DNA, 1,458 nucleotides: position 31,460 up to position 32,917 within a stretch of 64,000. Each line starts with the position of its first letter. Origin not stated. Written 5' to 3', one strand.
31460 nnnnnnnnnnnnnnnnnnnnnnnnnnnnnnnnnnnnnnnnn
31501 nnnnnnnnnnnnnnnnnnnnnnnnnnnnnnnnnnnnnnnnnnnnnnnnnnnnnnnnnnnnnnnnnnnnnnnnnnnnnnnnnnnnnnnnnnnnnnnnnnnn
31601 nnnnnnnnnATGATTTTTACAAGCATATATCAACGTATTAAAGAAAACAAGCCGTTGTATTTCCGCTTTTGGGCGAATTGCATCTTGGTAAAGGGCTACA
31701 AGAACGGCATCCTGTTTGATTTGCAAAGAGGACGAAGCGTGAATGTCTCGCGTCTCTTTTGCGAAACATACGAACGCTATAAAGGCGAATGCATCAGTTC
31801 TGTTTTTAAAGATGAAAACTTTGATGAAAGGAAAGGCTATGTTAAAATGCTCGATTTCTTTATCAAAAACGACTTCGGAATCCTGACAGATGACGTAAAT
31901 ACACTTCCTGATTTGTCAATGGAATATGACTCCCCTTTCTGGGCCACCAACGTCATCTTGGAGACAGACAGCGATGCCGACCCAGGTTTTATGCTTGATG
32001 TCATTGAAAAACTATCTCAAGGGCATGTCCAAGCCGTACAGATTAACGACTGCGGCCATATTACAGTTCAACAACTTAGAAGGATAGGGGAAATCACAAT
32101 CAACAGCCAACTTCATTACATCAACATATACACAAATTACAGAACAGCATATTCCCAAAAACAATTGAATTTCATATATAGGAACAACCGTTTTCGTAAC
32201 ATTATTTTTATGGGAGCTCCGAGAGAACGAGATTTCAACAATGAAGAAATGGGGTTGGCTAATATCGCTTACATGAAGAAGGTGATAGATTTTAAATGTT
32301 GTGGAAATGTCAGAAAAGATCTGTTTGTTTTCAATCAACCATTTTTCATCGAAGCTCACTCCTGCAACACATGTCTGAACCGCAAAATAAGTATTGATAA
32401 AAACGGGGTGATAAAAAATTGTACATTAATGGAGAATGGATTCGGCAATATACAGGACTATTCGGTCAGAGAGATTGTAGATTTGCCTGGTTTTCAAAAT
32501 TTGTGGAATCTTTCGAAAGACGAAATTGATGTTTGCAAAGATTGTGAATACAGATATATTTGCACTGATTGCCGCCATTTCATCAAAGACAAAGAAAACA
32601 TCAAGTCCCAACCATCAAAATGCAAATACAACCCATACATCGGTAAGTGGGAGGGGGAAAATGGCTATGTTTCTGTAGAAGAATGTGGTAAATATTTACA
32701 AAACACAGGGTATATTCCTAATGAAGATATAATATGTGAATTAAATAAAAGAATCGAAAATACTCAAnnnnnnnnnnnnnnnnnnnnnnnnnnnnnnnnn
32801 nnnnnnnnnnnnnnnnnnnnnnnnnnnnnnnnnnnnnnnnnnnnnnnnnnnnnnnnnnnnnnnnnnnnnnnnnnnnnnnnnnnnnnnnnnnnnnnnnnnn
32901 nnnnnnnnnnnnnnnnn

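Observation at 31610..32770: SPASM-domain maturase without any radical-SAM CxxxCxxC motif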

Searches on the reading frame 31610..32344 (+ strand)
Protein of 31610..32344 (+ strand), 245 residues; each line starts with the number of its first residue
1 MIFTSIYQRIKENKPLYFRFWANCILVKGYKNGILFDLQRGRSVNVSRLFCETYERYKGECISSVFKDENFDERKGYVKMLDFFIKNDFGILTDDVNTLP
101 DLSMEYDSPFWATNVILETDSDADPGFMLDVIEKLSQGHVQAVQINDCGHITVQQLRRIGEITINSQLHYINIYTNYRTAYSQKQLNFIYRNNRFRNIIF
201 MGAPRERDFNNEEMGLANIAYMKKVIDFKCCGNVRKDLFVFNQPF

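Call 38: search_protein_families(library=ncbifam, proteins=[window:31610-32344:+], max_evalue=10)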
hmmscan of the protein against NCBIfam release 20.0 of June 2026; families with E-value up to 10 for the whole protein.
window:31610-32344:+ (245 aa): 1 family
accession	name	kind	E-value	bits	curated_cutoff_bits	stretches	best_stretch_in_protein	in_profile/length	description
TIGR04193.1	SPASM_w_grasp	equivalog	5.8e-29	101.6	175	1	17-241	1-225/342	grasp-with-spasm system SPASM domain peptide maturase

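Call 47: predict_structure(alignment_id=A2)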
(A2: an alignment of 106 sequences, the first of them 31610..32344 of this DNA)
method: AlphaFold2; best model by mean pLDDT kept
length: 245 residues; sequences in the alignment: 106
mean_pLDDT: 87.9   pTM: 0.62
mean pLDDT of the five models: 87.9, 86.8, 86.1, 85.6, 85.0
residues with pLDDT >= 90: 168; 70-90: 50; 50-70: 21; < 50: 6
segments of 3 or more residues with pLDDT < 50: 241-245
pLDDT, mean of each block of 10 residues (from residue 1): 74 89 93 93 95 94 92 93 95 89 79 92 96 94 95 97 93 95 91 93 91 75 81 55 43
secondary structure, 60 per line:
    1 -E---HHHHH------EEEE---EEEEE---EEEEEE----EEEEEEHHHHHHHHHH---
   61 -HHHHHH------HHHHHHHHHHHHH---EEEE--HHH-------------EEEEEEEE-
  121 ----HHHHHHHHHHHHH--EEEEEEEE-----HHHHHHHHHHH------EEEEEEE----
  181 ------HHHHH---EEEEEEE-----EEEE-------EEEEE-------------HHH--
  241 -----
elements in order: H6-10 E17-20 E24-28 E32-37 E42-47 H48-57 H62-67 H74-86 E90-93 E112-119 H125-137 E140-147 H153-163 E170-176 H187-191 E195-201 E207-210 E218-222

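Call 50: fold_search(model_id=the predicted structure, library=pdb)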
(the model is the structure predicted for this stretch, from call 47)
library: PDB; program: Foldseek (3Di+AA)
matches with E <= 10: 798; with E <= 0.001: 0
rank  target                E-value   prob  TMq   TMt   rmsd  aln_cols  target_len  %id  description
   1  5why_B                1.1e-03  0.97  0.29  0.21   8.9       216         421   14  Structural Insights into Thioether Bond Formation in the Biosynthesis of Sactipeptides (released 2017-07-26)
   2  5wgg_A                5.1e-03  0.96  0.33  0.22   8.5       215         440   14  Structural Insights into Thioether Bond Formation in the Biosynthesis of Sactipeptides (released 2017-07-26)
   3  5why_A                7.8e-03  0.91  0.30  0.21   8.5       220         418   13  Structural Insights into Thioether Bond Formation in the Biosynthesis of Sactipeptides (released 2017-07-26)
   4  6jx3_B                4.6e-02  0.99  0.24  0.58   3.9        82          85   13  Lasso peptide synthetase B1 complexed with the leader peptide (released 2019-06-26)
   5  3awi_A                5.2e-02  0.18  0.15  0.08   8.8       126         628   10  Bifunctional tRNA modification enzyme MnmC from Escherichia coli (released 2011-06-01)
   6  5v1q_B                6.2e-02  0.47  0.25  0.15  14.1       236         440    8  Crystal structure of Streptococcus suis SuiB (released 2017-08-30)
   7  8ese_Z                9.5e-02  0.30  0.16  0.20  10.2       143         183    8  Crystal structure of human Vps29 bound to a peptide from Vps35L (released 2023-05-24)
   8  5v1v_A                1.4e-01  0.93  0.23  0.52   4.6        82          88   12  TbiB1 in Complex with the TbiA(alpha) Leader Peptide (released 2018-09-05)
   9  5v1u_B                1.6e-01  0.87  0.21  0.48   4.3        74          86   12  TbiB1 in Complex with the TbiA(beta) Leader Peptide (released 2018-09-05)
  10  5v1u_C                1.8e-01  0.77  0.20  0.46   4.5        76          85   13  TbiB1 in Complex with the TbiA(beta) Leader Peptide (released 2018-09-05)
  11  4kpl_E                1.8e-01  0.07  0.13  0.10  16.8       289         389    9  Crystal structure of d-mannonate dehydratase from chromohalobacter salexigens complexed with Mg,d-mannonate and 2-keto (released 2014-05-14)
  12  9iiy_A                1.8e-01  0.06  0.15  0.08  21.2       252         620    7  Cryo-EM Structure of EfPiwi-piRNA-target (25-nt, bilobed) (released 2024-11-13)
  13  5v1s_B                1.9e-01  0.16  0.24  0.16  12.9       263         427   11  Crystal structure of Streptococcus suis SuiB bound to S-adenosylmethionine (released 2017-08-30)
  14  3jva_D                1.9e-01  0.05  0.13  0.11  17.2       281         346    7  Crystal structure of Dipeptide Epimerase from Enterococcus faecalis V583 (released 2010-08-11)
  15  8p53_D                2.0e-01  0.33  0.22  0.16   7.2       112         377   15  Cryo-EM structure of the c-di-GMP-free FleQ-FleN master regulator complex of P. aeruginosa (released 2023-12-13)
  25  8t19_A                3.0e-01  0.95  0.27  0.67   3.0        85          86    7  RiPP precursor peptide recognition element (RRE) domain of Ocin-ThiF-like partner protein, PbtF, bound to an 8 residue (released 2024-06-12)
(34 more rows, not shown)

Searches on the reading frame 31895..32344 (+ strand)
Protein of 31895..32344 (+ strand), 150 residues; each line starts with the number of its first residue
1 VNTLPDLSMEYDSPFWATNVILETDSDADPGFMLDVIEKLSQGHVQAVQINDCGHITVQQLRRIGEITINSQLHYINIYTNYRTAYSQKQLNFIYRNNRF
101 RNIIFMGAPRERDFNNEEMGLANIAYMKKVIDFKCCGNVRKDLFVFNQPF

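Call 38: search_protein_families(library=ncbifam, proteins=[window:31895-32344:+], max_evalue=10)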
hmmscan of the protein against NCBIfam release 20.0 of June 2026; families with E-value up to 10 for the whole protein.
window:31895-32344:+ (150 aa): 2 families
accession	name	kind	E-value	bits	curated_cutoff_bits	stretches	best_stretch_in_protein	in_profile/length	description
TIGR04193.1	SPASM_w_grasp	equivalog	9.4e-14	51.6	175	1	3-146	82-225/342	grasp-with-spasm system SPASM domain peptide maturase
NF000407.1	MECC_PBP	exception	0.021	13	1500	1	55-100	76-120/665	PBP2a family beta-lactam-resistant peptidoglycan transpeptidase MecC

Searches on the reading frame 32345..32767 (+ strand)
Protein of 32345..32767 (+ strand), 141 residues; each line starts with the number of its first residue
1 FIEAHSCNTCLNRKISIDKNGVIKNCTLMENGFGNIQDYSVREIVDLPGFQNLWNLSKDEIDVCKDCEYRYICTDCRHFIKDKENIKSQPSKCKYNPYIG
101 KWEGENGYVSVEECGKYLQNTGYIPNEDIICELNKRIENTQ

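Call 38: search_protein_families(library=ncbifam, proteins=[window:32345-32767:+], max_evalue=10)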
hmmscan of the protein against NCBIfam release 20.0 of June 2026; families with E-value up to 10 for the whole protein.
window:32345-32767:+ (141 aa): 9 families
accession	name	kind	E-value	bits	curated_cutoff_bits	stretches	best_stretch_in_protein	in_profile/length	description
TIGR04193.1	SPASM_w_grasp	equivalog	4e-44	151.4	175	1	1-103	231-333/342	grasp-with-spasm system SPASM domain peptide maturase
TIGR04085.1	rSAM_more_4Fe4S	domain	2.8e-06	27.6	27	1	7-89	1-88/93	SPASM domain-containing protein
TIGR04055.1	rSAM_NirJ2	equivalog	0.00091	18.8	500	1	17-80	245-307/326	putative heme d1 biosynthesis radical SAM protein NirJ2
TIGR04150.1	pseudo_rSAM_GG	subfamily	0.0014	17.7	250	1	14-74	329-389/407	TIGR04150 pseudo-rSAM protein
TIGR04250.1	SCM_rSAM_ScmE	equivalog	0.0017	17.3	400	1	6-75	252-325/358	SynChlorMet cassette radical SAM/SPASM protein ScmE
TIGR04545.1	rSAM_ahbD_hemeb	equivalog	0.0024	17.4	500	1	17-79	258-320/339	heme b synthase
TIGR04261.1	rSAM_GlyRichRpt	subfamily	0.0094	15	310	1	33-96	282-349/363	cyclophane-forming radical SAM/SPASM peptide maturase GrrM/OscB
TIGR04053.2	TIGR04053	equivalog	0.011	15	395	1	16-97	284-366/366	TIGR04053 family radical SAM/SPASM domain-containing protein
TIGR04163.1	rSAM_cobopep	equivalog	0.034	12.9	375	1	34-78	344-389/428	peptide-modifying radical SAM enzyme CbpB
